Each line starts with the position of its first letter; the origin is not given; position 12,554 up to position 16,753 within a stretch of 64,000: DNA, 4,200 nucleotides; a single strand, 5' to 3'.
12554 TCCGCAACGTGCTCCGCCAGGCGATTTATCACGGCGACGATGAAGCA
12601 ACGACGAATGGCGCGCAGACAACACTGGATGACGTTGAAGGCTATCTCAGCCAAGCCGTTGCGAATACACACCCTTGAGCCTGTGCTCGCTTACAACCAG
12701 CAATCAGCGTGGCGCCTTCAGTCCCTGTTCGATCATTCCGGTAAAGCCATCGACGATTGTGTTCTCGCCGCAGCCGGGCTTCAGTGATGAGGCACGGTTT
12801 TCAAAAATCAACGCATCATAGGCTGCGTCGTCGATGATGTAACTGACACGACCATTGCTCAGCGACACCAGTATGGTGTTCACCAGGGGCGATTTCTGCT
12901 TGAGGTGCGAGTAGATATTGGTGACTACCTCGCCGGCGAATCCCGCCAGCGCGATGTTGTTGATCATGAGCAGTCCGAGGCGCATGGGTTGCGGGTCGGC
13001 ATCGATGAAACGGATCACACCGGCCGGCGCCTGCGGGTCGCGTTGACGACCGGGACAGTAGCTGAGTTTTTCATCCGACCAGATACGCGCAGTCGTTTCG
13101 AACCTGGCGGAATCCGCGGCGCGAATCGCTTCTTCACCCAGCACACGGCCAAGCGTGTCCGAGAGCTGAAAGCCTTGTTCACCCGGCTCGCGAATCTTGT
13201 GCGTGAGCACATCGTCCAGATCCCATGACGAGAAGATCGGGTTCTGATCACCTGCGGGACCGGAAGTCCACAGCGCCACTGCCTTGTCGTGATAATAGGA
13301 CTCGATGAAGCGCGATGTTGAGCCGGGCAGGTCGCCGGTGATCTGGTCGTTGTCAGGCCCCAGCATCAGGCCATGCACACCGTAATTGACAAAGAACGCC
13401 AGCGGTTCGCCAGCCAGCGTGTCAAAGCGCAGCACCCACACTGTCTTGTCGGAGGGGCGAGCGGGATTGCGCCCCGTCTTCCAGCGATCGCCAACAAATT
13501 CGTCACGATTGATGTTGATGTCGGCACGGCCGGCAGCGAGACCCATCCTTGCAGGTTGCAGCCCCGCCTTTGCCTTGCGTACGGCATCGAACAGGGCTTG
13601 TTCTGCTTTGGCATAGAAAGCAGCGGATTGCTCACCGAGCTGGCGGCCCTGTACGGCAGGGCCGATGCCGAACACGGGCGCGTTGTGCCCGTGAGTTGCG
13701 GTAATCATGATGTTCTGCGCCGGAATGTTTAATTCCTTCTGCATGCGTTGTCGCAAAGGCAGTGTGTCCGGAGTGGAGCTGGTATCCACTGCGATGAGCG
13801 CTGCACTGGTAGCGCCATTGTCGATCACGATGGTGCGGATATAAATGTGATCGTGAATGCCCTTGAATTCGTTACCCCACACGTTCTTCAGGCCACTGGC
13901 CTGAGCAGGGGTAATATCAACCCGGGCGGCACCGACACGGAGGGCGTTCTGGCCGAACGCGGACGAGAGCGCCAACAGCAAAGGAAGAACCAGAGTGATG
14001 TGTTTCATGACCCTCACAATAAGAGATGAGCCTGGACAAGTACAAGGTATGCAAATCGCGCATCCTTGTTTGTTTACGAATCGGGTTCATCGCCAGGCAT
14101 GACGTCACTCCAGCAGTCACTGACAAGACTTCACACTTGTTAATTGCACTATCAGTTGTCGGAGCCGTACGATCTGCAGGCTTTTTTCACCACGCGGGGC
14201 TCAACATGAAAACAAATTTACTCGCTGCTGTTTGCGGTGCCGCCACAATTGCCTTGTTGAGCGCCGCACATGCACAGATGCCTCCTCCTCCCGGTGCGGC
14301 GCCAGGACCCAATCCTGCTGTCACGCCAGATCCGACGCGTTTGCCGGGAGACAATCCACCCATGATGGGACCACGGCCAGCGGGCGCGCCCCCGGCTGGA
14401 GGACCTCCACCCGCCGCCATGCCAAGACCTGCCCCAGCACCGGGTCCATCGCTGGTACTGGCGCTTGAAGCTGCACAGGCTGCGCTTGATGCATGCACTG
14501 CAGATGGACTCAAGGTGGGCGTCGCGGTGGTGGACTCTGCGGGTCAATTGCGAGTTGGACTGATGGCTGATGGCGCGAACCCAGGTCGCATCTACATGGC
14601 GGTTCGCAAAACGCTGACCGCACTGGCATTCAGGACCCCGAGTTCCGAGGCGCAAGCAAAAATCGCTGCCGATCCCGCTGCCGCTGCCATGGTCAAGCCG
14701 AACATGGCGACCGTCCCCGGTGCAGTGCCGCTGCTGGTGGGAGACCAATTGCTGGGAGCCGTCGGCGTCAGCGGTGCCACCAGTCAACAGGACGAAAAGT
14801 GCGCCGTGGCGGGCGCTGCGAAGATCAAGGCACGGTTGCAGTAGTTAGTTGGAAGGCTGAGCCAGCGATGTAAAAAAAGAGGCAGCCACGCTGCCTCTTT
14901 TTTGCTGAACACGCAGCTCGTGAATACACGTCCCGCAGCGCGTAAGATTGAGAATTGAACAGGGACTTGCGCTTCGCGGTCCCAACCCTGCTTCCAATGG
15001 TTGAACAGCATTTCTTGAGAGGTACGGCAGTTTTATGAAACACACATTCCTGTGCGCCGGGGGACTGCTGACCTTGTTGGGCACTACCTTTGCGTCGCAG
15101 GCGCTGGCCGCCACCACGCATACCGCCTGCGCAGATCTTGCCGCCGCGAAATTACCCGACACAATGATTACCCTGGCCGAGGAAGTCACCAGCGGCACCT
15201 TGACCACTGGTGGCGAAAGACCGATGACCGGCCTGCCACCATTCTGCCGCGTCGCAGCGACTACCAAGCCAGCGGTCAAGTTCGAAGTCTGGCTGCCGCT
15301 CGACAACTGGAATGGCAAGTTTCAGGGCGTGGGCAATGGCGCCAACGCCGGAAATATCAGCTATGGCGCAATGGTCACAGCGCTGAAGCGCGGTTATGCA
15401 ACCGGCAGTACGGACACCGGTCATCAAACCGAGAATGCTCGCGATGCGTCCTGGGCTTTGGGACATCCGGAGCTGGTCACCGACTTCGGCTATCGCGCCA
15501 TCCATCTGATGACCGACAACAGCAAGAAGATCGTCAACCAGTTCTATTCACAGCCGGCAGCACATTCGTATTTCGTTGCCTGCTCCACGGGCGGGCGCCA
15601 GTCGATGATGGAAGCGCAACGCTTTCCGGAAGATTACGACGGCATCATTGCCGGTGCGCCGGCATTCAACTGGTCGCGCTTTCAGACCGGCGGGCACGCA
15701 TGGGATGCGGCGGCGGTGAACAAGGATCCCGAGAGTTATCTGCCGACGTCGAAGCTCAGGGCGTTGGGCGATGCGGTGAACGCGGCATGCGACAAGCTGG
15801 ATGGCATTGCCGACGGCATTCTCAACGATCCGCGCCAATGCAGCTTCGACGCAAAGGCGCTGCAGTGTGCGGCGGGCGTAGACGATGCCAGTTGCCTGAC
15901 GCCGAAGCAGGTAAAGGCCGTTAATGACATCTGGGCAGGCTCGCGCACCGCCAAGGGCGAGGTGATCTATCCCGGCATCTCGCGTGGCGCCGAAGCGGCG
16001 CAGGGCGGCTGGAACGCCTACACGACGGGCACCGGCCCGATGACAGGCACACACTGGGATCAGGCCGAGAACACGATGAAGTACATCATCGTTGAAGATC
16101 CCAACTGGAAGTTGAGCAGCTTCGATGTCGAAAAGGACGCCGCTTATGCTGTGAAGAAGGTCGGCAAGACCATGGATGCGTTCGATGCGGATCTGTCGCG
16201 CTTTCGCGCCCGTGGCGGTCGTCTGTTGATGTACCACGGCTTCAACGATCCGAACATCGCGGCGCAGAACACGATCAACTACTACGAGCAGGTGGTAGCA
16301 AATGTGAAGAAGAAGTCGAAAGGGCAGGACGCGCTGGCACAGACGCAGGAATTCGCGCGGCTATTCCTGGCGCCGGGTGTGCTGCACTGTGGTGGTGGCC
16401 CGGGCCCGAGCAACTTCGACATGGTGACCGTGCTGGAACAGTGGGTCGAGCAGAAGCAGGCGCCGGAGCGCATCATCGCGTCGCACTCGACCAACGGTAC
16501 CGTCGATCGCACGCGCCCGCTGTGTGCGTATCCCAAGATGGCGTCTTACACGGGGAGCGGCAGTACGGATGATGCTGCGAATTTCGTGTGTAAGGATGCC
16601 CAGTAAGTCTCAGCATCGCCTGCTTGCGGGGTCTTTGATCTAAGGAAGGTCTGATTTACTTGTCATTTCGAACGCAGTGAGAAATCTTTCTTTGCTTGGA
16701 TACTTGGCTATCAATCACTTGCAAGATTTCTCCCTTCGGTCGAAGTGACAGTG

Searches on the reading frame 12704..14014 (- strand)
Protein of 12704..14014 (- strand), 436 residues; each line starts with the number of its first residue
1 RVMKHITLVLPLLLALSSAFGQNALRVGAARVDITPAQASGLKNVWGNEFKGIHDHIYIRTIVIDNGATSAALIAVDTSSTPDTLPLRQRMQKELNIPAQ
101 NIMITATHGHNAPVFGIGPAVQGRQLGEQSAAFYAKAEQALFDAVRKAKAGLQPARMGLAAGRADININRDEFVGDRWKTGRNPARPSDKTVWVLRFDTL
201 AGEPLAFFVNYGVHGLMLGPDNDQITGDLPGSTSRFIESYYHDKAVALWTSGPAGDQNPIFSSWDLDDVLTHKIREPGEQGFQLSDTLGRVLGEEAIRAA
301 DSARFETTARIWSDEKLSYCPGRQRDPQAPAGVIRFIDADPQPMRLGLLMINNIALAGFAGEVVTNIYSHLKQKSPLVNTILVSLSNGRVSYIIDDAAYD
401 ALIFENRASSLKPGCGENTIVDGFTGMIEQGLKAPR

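Call 10: search_protein_families(library=pfam, proteins=[window:12704-14014:-], max_evalue=0.001)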
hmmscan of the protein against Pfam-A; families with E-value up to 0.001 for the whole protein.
window:12704-14014:- (436 aa): 1 family
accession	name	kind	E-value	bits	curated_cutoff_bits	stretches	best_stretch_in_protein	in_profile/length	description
PF04734.18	Ceramidase_alk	-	1.5e-13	50.7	32.1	1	27-244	3-233/509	Neutral/alkaline non-lysosomal ceramidase, N-terminal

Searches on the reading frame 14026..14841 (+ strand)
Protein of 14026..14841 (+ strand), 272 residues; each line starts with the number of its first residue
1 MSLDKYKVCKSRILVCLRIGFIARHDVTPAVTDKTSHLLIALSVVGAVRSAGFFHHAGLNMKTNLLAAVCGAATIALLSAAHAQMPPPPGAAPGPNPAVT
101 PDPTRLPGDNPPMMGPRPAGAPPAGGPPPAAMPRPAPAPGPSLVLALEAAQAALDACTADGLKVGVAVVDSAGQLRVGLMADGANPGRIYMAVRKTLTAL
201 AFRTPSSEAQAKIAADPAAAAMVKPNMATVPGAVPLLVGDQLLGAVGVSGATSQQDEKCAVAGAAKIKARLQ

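Call 10: search_protein_families(library=pfam, proteins=[window:14026-14841:+], max_evalue=0.001)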
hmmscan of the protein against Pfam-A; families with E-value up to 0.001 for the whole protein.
window:14026-14841:+ (272 aa): 1 family
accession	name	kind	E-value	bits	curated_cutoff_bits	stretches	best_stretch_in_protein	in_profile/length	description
PF03928.20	HbpS-like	-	3.4e-28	98.7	25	1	145-264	5-127/128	Haem degrading protein HbpS-like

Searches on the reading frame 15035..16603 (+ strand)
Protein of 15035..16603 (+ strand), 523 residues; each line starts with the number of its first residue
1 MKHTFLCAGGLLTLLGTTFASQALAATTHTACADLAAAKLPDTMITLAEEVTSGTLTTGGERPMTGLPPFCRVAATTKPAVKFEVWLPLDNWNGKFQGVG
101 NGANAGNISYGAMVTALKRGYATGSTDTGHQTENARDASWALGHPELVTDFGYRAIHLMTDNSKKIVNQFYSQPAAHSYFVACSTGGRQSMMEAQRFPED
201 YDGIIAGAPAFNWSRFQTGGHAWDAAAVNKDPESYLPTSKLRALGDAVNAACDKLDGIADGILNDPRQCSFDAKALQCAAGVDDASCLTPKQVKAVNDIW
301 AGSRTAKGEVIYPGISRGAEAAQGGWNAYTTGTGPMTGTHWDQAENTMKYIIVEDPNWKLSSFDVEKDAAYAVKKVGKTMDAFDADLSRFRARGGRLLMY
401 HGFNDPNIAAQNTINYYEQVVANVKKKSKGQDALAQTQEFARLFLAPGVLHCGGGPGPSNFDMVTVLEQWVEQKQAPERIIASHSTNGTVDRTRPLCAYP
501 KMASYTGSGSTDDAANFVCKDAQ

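Call 10: search_protein_families(library=pfam, proteins=[window:15035-16603:+], max_evalue=0.001)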
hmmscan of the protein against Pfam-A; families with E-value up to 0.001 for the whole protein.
window:15035-16603:+ (523 aa): 2 families
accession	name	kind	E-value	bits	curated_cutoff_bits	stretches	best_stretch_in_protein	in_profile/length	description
PF07519.17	Tannase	-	9.3e-136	454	29.8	1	70-520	9-490/490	Tannase and feruloyl esterase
PF00326.27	Peptidase_S9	-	0.00026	21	22.6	0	334-426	75-172/213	Prolyl oligopeptidase family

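Call 66: find_homologous_proteins(query=window:15035-16603:+)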
Query window:15035-16603:+ (523 aa): 7994 proteins with E <= 0.001 among 8000 candidates; the best 120 are listed.
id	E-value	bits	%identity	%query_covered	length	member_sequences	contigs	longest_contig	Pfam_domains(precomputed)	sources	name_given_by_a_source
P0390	0.0e+0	1215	100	100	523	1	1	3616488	PF07519.18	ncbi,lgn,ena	-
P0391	0.0e+0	1029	83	100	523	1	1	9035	PF07519.18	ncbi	-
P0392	4.8e-285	964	78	99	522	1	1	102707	PF07519.18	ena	-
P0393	1.6e-280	950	77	100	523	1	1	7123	PF07519.18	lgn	-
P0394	7.2e-269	911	74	99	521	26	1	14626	PF07519.18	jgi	jgi:Tannase and feruloyl esterase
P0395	3.1e-268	909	74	99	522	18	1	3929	PF07519.18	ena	-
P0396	3.4e-265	899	73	99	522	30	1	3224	PF07519.18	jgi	-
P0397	2.6e-261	886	72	99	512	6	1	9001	PF00326.28,PF07519.18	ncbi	-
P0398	9.1e-261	884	72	98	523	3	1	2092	PF07519.18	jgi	-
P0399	3.9e-256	869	71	99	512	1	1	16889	PF00326.28,PF07519.18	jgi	jgi:feruloyl esterase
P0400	5.4e-247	839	71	93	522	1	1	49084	PF07519.18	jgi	jgi:feruloyl esterase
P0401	8.7e-246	835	69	99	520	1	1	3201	PF07519.18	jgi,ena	-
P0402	7.4e-241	819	70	92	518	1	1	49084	PF07519.18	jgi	jgi:feruloyl esterase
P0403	9.7e-241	818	69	96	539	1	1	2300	PF07519.18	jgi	jgi:feruloyl esterase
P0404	4.4e-240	816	69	94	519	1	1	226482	PF07519.18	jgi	jgi:feruloyl esterase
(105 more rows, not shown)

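Call 67: find_encoding_contigs(protein=P0392, flank=10000, max_places=1)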
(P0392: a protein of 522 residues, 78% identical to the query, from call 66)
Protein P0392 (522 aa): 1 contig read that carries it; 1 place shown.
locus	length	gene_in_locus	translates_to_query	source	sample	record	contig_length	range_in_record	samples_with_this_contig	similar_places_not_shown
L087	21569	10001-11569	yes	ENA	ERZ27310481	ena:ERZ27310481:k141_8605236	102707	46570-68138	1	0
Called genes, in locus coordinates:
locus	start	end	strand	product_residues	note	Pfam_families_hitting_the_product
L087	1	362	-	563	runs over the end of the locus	PF07519:Tannase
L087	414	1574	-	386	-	PF03929:PepSY_TM, PF14358:DUF4405 (weak)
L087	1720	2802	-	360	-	-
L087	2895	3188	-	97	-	PF12587:DUF3761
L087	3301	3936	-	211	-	PF16694:Cytochrome_P460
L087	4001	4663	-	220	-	PF01161:PBP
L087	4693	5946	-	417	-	PF07690:MFS_1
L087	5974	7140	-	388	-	PF01557:FAA_hydrolase (weak)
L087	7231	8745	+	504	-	PF08666:SAF (weak), PF04295:GD_AH_second, PF20629:GD_AH_C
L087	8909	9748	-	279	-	-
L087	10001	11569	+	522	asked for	PF07519:Tannase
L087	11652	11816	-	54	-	-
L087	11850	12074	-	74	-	-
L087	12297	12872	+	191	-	PF00719:Pyrophosphatase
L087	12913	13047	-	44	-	-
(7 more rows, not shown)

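Call 68: find_encoding_contigs(protein=P0391, flank=10000, max_places=1)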
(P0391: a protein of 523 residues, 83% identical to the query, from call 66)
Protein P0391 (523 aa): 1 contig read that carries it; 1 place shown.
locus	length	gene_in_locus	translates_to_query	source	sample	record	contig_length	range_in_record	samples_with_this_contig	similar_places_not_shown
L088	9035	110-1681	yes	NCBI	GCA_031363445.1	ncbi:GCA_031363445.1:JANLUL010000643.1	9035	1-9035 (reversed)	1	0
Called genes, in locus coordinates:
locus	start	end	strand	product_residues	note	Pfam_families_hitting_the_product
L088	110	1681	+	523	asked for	PF07519:Tannase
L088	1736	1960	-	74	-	-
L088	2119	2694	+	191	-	PF00719:Pyrophosphatase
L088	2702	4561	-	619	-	PF02705:K_trans, PF22776:K_trans_C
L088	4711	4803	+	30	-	-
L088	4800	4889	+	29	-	PF09604:Potass_KdpF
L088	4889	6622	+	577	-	PF03814:KdpA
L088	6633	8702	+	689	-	PF12710:HAD (faint), PF00122:E1-E2_ATPase, PF00702:Hydrolase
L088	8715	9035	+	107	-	?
